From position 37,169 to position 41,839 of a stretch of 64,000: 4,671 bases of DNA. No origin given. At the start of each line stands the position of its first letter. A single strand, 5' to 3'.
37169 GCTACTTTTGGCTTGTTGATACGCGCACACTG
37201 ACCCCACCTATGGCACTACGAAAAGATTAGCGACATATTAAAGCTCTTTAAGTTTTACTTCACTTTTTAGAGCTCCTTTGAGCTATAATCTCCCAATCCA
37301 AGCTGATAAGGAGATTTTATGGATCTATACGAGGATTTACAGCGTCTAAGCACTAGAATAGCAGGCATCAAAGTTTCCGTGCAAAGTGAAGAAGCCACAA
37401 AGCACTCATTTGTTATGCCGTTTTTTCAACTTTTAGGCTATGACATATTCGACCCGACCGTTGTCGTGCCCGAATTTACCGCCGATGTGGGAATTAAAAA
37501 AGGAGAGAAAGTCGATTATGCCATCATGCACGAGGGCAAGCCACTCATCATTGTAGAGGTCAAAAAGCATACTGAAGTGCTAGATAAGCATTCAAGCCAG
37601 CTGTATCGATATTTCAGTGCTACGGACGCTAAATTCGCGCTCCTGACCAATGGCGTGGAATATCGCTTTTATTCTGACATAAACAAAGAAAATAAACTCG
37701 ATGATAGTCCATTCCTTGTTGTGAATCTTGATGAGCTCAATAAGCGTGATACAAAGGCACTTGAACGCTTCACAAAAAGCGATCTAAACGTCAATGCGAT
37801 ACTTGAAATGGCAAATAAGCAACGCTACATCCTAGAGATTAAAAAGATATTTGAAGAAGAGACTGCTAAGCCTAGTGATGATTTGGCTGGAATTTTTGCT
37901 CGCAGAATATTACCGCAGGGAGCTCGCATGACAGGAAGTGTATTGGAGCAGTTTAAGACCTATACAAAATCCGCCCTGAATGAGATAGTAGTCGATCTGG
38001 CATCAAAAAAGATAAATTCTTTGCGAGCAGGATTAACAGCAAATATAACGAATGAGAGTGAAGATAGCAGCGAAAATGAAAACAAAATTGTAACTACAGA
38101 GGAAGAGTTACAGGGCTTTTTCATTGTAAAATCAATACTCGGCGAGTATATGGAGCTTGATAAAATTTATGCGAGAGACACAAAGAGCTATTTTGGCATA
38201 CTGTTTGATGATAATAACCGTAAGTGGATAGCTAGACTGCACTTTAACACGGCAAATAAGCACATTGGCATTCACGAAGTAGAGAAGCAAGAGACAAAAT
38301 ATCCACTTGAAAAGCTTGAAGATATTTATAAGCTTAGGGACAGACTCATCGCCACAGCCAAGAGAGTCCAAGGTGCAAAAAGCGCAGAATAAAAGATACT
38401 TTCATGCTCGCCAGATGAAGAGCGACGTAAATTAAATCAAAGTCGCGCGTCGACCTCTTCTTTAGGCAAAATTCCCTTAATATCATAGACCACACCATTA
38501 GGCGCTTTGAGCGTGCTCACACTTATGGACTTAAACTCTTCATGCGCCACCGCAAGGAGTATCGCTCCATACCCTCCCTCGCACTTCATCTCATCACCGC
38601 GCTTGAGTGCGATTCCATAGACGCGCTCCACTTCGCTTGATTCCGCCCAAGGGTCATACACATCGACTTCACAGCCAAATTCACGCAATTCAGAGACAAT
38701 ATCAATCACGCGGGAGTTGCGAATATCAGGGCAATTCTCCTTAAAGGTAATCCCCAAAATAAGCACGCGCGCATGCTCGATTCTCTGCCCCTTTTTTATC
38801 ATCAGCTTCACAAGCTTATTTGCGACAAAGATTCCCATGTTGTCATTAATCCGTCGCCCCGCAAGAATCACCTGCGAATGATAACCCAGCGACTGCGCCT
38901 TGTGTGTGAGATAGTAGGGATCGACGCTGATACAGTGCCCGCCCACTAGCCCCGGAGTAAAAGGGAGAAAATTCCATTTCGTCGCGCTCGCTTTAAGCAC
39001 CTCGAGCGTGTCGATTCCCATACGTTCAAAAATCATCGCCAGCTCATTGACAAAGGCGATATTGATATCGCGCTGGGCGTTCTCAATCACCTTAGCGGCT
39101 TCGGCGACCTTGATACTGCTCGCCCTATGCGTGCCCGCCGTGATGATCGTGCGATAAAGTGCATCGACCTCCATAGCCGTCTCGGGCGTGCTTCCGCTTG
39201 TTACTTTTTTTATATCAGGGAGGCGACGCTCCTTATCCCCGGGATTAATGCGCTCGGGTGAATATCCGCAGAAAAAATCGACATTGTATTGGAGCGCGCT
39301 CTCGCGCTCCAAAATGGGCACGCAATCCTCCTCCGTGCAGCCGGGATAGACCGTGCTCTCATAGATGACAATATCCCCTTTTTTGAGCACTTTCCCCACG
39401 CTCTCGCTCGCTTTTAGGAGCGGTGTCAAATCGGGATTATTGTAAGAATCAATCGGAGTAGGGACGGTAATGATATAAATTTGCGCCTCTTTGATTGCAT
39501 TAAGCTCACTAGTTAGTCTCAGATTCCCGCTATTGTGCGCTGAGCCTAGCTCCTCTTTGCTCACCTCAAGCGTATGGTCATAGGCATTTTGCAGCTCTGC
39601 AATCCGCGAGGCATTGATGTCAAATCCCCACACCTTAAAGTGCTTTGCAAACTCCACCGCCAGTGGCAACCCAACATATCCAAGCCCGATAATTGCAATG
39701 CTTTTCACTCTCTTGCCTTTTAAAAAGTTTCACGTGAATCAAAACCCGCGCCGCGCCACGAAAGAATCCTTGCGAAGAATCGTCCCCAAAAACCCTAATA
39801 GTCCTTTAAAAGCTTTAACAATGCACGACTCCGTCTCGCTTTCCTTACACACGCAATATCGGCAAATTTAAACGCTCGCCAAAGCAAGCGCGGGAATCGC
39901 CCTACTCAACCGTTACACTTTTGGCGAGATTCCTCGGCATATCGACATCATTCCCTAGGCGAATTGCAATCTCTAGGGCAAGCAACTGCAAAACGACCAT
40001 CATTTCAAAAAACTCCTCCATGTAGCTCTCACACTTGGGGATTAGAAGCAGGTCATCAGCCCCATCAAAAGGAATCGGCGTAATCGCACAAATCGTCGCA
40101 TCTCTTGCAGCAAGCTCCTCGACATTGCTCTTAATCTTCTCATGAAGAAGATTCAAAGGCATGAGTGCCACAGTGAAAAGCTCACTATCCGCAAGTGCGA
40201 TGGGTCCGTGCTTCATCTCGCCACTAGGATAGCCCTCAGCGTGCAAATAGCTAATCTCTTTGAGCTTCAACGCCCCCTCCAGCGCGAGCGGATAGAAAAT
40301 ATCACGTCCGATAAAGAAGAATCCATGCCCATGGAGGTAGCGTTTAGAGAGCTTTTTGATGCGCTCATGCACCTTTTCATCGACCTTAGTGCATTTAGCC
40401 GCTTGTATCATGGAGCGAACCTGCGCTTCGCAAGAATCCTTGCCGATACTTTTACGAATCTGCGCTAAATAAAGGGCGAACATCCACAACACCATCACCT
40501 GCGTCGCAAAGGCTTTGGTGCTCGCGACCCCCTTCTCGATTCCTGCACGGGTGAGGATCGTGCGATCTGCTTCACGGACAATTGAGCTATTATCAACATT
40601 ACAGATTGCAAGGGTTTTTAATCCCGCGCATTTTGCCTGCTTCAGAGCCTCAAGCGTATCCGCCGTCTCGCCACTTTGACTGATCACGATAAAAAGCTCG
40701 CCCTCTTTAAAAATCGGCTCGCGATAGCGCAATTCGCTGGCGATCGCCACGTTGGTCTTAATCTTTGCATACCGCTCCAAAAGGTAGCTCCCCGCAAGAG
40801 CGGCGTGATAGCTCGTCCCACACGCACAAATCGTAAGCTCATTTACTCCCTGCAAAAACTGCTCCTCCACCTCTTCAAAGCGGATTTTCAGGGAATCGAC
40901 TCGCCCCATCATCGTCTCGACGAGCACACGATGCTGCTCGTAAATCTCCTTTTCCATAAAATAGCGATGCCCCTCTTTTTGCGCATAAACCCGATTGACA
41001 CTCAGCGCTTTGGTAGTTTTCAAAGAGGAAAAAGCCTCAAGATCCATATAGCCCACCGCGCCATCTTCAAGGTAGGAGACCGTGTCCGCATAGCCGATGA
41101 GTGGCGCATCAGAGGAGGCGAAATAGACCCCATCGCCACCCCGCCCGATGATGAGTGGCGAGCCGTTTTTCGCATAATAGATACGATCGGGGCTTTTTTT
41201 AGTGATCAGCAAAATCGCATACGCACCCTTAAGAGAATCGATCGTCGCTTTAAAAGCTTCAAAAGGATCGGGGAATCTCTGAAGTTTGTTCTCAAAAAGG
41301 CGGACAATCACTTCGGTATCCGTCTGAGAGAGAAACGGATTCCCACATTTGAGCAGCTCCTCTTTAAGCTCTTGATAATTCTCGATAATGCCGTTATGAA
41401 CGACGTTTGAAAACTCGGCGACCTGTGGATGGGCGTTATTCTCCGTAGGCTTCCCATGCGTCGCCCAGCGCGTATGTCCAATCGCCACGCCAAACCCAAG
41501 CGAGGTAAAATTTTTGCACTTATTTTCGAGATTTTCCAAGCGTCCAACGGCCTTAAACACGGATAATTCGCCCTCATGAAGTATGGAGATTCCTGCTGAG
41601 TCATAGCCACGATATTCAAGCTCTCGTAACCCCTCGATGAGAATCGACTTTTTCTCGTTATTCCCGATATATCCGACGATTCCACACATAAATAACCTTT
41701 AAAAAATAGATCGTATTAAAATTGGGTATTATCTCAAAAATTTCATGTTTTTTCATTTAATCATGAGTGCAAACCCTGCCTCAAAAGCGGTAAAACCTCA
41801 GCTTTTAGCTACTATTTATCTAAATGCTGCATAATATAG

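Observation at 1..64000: Large over-representation of the hexamer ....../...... in all frames and in intergenic DNA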

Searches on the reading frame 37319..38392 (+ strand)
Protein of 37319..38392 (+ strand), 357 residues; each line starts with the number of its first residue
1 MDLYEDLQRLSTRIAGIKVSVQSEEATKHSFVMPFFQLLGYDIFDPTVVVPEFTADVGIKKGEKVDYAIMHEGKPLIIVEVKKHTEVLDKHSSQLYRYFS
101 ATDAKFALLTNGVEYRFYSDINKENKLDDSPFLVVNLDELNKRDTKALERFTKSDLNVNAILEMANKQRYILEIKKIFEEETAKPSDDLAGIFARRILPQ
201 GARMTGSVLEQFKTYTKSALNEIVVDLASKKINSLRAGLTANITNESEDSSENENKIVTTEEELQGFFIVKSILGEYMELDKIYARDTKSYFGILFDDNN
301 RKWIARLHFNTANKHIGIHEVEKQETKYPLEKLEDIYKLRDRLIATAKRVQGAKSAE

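Call 38: search_protein_families(library=pfam, proteins=[window:37319-38392:+], max_evalue=0.00001)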
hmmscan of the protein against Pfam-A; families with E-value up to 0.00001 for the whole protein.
window:37319-38392:+ (357 aa): 2 families
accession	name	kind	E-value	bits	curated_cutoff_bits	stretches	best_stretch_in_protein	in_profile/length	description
PF04313.20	HSDR_N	-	2.1e-16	60.8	25.1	1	54-126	119-198/198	Type I restriction enzyme R protein N terminus (HSDR_N)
PF13588.12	HSDR_N_2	-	3e-09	37.4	25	1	24-120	2-97/110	Type I restriction enzyme R protein N terminus (HSDR_N)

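Call 44: search_protein_families(library=ncbifam, proteins=[window:37319-38392:+], max_evalue=0.001)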
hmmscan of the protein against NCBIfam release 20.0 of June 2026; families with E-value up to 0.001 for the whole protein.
window:37319-38392:+ (357 aa): 2 families
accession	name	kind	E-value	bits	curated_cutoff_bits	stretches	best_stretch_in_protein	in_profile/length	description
TIGR04256.1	GxxExxY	subfamily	0.00032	21.1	35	1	76-111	69-104/116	GxxExxY protein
NF046051.1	restrict_EcoAI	equivalog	0.00032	19.2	550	1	60-130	47-121/768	EcoAI/FtnUII family type I restriction enzme subunit R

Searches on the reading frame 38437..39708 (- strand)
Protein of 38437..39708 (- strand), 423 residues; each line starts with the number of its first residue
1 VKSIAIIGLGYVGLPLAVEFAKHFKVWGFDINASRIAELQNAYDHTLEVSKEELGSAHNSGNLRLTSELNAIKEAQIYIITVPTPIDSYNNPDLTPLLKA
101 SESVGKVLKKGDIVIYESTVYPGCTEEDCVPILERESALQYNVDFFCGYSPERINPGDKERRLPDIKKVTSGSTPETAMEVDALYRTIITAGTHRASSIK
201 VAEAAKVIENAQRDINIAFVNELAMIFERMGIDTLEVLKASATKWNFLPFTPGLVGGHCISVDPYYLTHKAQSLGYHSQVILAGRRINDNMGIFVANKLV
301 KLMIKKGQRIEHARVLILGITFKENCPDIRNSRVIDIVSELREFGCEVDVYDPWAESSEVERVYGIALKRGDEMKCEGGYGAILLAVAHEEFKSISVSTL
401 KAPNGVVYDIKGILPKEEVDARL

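Call 38: search_protein_families(library=pfam, proteins=[window:38437-39708:-], max_evalue=0.00001)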
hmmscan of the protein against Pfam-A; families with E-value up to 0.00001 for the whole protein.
window:38437-39708:- (423 aa): 3 families
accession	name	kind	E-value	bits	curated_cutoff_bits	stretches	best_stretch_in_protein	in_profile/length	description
PF03721.20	UDPG_MGDP_dh_N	-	4.6e-35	121.3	27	1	3-179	2-181/187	UDP-glucose/GDP-mannose dehydrogenase family, NAD binding domain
PF00984.24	UDPG_MGDP_dh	-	4.9e-26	91.1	25.4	1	201-289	2-93/94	UDP-glucose/GDP-mannose dehydrogenase family, central domain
PF03720.21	UDPG_MGDP_dh_C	-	3.8e-23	82.2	30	1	316-414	1-101/103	UDP-glucose/GDP-mannose dehydrogenase family, UDP binding domain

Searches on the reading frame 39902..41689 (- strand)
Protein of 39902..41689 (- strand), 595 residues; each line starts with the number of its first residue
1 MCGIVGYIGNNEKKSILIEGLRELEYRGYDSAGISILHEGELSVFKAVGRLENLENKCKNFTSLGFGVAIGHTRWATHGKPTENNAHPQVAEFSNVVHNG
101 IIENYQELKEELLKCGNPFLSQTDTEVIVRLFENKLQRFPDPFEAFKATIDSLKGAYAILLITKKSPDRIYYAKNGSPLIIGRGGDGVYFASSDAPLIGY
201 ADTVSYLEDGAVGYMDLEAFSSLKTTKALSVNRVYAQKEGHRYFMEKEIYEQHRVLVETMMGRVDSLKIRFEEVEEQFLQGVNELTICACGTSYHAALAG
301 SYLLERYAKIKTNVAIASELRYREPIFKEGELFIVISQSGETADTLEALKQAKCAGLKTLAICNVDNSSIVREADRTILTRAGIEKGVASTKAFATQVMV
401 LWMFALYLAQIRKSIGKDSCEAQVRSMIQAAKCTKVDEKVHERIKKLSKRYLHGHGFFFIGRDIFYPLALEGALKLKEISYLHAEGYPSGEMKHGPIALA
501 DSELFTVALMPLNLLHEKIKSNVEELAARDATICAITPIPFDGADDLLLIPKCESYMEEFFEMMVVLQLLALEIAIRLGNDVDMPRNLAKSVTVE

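Call 38: search_protein_families(library=pfam, proteins=[window:39902-41689:-], max_evalue=0.00001)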
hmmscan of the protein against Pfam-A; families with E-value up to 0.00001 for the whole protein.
window:39902-41689:- (595 aa): 3 families
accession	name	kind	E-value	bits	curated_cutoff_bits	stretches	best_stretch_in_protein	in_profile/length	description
PF01380.27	SIS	-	7.2e-42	142.7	25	2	283-406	6-130/131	SIS domain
PF13522.11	GATase_6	-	1.1e-17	64.8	27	1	67-192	11-129/130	Glutamine amidotransferase domain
PF13537.11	GATase_7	-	2.7e-14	53.7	25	1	85-195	12-119/123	Glutamine amidotransferase domain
